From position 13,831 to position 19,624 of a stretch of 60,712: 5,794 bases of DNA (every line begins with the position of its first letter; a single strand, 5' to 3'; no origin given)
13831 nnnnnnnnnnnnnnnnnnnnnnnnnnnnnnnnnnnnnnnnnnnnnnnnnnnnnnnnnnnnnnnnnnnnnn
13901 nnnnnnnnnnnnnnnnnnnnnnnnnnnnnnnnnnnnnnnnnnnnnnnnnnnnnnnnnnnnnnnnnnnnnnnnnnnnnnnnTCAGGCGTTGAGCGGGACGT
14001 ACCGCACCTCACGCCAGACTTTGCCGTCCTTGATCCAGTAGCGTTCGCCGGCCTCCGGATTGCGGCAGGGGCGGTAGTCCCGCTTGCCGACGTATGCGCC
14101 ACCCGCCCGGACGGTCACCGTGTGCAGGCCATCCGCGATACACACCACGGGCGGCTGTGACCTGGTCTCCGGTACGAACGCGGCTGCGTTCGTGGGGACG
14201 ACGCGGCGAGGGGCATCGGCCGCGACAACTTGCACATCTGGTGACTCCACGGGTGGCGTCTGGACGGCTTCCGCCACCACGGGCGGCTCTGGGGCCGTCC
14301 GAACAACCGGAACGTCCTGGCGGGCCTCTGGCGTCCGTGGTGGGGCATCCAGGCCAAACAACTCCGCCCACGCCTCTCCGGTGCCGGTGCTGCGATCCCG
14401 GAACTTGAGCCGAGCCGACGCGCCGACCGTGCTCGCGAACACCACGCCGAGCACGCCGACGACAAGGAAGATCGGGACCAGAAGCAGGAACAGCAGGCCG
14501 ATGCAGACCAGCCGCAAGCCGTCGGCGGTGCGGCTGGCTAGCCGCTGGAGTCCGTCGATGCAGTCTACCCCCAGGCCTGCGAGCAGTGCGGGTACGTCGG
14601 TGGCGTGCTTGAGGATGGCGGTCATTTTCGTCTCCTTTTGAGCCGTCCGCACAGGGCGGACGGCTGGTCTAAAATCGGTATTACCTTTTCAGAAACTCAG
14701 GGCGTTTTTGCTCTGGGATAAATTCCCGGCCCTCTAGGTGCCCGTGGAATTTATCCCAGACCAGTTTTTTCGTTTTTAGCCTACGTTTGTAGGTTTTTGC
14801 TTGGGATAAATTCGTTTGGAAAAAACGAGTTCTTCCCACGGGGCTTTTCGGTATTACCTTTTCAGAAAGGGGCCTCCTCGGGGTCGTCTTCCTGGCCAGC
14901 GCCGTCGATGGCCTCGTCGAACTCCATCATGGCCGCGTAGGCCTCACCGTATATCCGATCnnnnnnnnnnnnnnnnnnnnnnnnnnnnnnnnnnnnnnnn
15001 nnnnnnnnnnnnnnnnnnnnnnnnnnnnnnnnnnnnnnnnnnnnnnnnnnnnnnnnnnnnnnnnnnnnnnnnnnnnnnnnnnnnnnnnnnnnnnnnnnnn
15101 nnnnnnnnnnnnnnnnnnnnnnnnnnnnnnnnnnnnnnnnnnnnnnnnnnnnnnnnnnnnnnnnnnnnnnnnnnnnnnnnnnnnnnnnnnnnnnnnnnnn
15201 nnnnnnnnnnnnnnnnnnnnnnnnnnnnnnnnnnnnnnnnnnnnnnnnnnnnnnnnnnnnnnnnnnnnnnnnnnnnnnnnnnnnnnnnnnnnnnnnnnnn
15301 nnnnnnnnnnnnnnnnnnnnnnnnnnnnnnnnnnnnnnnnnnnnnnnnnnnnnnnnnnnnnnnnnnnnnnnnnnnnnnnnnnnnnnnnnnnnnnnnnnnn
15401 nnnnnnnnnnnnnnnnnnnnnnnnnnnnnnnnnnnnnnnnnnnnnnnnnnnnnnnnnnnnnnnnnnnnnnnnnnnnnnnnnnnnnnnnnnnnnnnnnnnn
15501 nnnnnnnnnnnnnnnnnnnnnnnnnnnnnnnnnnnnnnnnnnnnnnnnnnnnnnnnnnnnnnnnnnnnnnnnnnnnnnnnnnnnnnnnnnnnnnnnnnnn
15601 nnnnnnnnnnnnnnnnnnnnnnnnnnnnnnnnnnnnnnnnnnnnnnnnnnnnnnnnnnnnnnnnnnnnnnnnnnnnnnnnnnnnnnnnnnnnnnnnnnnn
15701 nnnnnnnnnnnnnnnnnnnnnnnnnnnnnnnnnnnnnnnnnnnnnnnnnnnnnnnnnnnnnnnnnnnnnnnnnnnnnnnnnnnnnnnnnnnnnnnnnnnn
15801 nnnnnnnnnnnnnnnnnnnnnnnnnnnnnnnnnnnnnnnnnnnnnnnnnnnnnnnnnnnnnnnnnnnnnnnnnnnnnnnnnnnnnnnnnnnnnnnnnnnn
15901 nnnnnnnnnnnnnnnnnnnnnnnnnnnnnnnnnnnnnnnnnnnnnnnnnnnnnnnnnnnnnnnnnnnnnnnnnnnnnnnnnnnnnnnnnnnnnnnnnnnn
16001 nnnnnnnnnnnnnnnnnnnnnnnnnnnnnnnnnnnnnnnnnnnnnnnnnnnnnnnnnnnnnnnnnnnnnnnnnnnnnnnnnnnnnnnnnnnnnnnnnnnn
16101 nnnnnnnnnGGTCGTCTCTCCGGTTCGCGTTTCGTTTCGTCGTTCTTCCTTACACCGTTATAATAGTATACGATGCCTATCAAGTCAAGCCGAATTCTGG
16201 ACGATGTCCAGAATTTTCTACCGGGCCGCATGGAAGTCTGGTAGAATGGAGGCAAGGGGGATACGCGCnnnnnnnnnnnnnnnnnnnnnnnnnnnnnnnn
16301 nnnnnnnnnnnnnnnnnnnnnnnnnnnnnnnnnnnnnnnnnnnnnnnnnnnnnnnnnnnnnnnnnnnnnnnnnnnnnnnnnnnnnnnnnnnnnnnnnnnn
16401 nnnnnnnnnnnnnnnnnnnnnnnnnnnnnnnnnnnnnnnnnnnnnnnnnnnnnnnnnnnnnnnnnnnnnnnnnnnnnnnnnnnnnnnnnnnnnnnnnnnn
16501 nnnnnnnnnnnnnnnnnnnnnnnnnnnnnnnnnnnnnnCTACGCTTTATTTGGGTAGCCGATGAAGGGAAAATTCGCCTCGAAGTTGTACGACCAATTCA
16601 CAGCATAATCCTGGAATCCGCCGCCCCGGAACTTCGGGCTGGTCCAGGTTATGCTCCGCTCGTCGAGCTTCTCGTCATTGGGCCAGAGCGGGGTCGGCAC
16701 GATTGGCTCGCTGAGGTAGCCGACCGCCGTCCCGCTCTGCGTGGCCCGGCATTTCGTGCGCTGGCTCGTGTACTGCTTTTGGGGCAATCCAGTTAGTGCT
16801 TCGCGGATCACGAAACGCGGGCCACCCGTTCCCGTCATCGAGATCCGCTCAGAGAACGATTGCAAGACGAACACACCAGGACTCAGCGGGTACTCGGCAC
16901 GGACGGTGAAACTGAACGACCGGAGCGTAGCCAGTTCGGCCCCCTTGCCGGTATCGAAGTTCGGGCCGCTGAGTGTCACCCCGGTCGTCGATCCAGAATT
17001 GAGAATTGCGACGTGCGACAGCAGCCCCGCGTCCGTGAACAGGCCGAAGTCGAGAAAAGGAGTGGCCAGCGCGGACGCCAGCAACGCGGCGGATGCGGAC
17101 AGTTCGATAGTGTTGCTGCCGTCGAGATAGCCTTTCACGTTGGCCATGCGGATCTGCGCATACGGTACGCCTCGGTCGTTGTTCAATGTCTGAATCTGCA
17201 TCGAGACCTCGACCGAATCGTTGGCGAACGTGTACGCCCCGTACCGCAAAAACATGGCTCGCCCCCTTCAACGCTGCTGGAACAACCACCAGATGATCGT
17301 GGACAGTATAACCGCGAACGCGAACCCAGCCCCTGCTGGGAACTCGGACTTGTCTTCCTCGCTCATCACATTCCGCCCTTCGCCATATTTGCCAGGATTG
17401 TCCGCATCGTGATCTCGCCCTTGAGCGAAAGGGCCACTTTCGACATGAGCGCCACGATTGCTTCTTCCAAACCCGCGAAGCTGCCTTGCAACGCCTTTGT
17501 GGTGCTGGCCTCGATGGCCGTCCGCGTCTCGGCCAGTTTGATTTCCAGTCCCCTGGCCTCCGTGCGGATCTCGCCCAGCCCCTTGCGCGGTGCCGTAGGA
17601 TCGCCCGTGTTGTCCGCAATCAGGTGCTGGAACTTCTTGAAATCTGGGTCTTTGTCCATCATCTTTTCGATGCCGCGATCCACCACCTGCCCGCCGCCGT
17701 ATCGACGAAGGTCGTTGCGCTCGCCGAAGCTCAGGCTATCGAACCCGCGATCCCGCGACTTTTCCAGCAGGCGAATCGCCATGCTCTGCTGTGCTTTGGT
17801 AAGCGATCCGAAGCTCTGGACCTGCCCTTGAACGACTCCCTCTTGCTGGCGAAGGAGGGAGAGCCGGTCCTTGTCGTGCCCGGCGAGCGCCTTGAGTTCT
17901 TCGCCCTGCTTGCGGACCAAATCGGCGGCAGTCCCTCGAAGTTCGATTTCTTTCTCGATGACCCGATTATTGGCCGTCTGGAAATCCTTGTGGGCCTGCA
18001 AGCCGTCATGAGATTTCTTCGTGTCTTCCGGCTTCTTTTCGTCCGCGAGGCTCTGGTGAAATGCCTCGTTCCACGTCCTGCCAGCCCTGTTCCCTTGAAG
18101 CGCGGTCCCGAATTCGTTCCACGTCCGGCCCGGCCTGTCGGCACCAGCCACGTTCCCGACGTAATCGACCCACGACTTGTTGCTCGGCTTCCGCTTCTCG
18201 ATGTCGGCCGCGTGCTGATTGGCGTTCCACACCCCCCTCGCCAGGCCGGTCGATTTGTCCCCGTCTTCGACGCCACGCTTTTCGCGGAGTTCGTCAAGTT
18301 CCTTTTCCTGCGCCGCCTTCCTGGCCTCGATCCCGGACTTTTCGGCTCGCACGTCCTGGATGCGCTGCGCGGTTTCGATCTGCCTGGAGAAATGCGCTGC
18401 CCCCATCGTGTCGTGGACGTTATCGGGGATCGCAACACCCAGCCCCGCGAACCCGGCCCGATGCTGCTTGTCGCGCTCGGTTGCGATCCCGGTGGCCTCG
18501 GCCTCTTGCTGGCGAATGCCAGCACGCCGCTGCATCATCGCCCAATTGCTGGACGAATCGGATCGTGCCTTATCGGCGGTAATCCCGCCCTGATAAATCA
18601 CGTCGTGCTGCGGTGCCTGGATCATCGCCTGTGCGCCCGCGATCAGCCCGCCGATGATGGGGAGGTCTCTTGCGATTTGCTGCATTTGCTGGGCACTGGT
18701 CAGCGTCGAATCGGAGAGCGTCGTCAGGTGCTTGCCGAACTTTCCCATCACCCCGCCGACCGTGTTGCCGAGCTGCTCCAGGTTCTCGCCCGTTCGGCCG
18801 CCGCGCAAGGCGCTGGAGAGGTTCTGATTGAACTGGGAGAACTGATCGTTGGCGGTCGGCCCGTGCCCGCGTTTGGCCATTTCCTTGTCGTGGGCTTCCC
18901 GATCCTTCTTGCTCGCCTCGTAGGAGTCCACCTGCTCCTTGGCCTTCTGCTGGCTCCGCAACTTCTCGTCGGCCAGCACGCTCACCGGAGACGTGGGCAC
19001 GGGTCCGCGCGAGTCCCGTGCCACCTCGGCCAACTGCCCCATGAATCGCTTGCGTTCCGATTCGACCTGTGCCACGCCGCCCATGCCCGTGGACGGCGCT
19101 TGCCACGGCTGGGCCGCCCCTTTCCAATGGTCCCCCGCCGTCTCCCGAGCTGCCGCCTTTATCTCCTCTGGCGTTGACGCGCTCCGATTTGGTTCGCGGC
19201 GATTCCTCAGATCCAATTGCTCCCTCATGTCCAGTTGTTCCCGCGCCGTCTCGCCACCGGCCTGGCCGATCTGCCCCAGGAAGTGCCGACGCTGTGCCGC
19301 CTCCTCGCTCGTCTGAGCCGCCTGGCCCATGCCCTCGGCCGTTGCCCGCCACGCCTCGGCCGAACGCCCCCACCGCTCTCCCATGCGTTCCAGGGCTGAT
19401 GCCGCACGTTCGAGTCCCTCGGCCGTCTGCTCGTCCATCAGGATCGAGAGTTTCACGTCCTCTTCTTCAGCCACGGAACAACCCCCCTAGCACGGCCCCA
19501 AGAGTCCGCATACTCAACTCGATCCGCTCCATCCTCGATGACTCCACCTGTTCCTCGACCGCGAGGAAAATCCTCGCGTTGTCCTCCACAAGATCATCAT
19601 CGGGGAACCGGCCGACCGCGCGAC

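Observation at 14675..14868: Composite AT-rich repeat element, copy A: 173-bp-spaced direct repeats, three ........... boxes and nested hairpins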

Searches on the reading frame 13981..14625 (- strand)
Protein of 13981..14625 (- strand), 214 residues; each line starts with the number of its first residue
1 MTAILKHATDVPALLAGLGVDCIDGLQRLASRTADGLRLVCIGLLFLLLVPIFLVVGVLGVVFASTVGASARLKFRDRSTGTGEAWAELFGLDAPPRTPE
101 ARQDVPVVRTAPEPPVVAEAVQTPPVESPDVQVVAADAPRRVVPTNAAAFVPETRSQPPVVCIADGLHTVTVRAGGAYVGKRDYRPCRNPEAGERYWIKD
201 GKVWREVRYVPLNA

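Call 16: search_protein_families(library=pfam, proteins=[window:13981-14625:-], max_evalue=0.01)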
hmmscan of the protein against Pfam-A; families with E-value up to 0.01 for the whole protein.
window:13981-14625:- (214 aa): 0 families

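Call 17: search_protein_families(library=phrogs, proteins=[window:13981-14625:-], max_evalue=0.01)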
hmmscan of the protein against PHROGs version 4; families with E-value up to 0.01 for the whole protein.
window:13981-14625:- (214 aa): 0 families

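Call 86: find_homologous_proteins(query=window:13981-14625:-)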
Query window:13981-14625:- (214 aa): 2 proteins with E <= 0.001 among 2099 candidates.
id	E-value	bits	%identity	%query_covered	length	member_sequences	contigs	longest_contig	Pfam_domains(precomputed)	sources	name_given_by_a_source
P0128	2.3e-136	470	100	100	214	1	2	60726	-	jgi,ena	-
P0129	1.1e-20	92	71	28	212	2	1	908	-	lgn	-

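Call 87: find_encoding_contigs(protein=P0129, flank=2000, max_places=3)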
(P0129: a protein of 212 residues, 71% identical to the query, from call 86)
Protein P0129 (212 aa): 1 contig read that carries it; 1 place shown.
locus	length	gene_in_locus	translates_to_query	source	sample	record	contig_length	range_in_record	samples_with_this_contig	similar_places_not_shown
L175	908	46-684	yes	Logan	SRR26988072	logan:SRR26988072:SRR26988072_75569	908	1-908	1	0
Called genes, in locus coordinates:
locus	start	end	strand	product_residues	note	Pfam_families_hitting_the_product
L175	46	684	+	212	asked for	-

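Call 88: find_encoding_contigs(protein=P0128, flank=1500, max_places=4)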
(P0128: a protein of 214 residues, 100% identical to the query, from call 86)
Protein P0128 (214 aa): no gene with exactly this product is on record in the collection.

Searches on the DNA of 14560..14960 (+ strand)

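Call 6: search_dna_similar(query=window:14640-14900:+, collection=phages, mode=distant, max_rows=40, max_evalue=0.01)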
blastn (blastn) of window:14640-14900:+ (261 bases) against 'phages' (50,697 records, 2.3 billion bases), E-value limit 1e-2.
No match.

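Call 65: search_rna_families(source=window, start=14560, end=14960, threshold=evalue, max_evalue=10)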
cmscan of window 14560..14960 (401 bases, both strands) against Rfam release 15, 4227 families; matches with E-value up to 10: 3.
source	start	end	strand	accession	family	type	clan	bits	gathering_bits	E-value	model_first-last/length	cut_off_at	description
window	14709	14763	+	RF03760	mir-2041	Gene; miRNA;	-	20.2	70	0.25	1-68/68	no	mir-2041 microRNA precursor family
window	14709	14763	-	RF00974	mir-607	Gene; miRNA;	-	15.9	94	3.8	20-72/91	no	mir-607 microRNA precursor family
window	14802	14838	+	RF04296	mir-485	Gene; miRNA;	CL00149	13.7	70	6.7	19-55/73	no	mir-485 microRNA precursor family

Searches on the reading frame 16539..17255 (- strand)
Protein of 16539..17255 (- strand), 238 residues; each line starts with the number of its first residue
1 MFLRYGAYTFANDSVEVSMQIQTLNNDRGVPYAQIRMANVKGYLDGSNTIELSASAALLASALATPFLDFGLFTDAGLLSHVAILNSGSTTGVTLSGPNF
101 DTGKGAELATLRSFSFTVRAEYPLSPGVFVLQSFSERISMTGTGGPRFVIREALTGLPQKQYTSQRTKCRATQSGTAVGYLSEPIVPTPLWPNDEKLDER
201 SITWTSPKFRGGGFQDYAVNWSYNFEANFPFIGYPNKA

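Call 53: find_homologous_proteins(query=window:16539-17255:-)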
Query window:16539-17255:- (238 aa): 7 proteins with E <= 0.001 among 1668 candidates.
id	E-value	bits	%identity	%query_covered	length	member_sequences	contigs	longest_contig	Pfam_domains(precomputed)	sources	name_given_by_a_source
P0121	3.1e-155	533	100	100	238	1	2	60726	-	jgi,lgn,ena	-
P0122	5.3e-102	358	67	100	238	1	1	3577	-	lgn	-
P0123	1.5e-74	269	55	95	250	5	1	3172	-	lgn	-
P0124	4.4e-49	185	43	99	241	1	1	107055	-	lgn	-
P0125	2.9e-44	169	42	97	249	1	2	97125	-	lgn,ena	-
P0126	1.2e-41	161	40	99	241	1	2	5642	-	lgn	-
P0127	4.6e-19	87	29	99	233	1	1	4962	-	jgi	jgi:hypothetical protein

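Call 54: find_encoding_contigs(protein=P0122, flank=5000, max_places=3)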
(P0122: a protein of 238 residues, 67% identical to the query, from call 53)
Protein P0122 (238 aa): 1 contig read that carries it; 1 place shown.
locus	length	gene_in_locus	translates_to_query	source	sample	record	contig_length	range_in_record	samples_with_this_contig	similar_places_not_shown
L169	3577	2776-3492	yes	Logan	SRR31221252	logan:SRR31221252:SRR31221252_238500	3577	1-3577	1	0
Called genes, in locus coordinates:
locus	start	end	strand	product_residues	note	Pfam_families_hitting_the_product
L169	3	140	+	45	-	?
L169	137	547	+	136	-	-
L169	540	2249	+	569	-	-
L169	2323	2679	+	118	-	-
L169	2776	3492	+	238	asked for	-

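Call 55: find_encoding_contigs(protein=P0121, flank=3000, max_places=4)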
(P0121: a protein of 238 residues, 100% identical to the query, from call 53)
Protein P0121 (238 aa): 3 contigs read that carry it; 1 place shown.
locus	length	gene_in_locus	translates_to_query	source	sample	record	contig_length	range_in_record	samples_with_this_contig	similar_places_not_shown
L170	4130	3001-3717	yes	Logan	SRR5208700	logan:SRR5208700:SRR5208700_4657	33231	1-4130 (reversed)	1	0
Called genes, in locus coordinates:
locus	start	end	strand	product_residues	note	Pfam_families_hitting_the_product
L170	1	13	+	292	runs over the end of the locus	PF18906:Phage_tube_2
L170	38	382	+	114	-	-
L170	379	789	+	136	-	-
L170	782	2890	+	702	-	-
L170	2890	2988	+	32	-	-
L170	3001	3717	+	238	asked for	-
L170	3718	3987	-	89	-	-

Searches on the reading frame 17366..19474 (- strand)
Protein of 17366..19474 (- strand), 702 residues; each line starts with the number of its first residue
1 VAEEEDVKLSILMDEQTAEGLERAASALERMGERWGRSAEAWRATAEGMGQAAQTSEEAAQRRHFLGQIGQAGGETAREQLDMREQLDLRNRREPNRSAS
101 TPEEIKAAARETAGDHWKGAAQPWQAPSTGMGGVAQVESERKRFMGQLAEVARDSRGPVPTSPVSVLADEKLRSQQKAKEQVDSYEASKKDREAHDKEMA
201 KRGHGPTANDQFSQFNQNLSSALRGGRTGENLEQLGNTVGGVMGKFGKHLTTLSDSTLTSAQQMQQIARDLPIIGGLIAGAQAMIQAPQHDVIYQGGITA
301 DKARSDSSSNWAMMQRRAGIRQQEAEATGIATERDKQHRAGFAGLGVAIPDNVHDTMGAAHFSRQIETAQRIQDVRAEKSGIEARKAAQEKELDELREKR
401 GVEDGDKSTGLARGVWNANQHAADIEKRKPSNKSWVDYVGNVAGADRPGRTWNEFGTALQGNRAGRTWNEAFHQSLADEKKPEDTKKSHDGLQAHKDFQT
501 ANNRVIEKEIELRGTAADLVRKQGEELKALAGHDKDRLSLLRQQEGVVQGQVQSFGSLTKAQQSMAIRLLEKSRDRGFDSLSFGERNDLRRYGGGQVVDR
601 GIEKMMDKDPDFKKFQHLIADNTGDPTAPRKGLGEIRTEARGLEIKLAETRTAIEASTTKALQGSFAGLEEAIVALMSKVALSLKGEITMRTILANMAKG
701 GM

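Call 10: search_dna_similar(query=window:17366-19474:-, collection=phages, mode=protein, max_rows=15)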
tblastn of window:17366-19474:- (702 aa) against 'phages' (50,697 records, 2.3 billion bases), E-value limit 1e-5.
No match.
